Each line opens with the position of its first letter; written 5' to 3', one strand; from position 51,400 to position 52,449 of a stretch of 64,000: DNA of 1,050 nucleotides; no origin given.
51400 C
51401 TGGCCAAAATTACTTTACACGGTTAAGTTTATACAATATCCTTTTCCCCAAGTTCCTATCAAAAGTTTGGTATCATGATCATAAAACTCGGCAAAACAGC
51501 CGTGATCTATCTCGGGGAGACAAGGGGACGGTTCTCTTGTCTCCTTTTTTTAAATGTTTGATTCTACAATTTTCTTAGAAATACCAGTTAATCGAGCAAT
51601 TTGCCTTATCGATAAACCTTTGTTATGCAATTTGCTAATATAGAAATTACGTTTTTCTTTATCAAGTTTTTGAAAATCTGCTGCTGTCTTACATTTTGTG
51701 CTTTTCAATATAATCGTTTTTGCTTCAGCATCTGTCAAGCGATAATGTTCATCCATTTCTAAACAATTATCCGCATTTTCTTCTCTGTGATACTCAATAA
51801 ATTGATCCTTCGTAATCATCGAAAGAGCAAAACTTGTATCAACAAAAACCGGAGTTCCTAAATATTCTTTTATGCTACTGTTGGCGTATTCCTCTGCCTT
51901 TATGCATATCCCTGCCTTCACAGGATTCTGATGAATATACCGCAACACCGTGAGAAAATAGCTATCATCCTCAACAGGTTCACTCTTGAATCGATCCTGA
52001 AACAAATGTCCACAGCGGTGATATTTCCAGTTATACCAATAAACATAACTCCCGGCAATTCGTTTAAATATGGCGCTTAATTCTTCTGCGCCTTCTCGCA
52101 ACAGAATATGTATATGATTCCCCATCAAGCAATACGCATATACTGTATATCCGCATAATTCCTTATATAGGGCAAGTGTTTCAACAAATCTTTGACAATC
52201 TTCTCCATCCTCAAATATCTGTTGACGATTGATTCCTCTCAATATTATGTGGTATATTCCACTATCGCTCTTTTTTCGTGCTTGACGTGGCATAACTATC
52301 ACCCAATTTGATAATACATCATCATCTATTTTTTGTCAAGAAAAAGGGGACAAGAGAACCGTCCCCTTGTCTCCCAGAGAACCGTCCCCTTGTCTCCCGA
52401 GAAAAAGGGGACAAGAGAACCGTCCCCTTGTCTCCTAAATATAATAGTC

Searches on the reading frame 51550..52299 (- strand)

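Call 78: search_protein_families(library=pfam, proteins=[window:51550-52299:-], max_evalue=0.001)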
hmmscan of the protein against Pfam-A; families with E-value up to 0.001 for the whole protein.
window:51550-52299:- (249 aa): 2 families
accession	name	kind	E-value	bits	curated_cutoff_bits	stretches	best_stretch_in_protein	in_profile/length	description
PF01797.21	Y1_Tnp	-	5.2e-14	52.8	23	1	14-125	5-121/121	Transposase IS200 like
PF02796.21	HTH_7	-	0.00011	22.7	23.8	1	218-242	11-35/45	Helix-turn-helix domain of resolvase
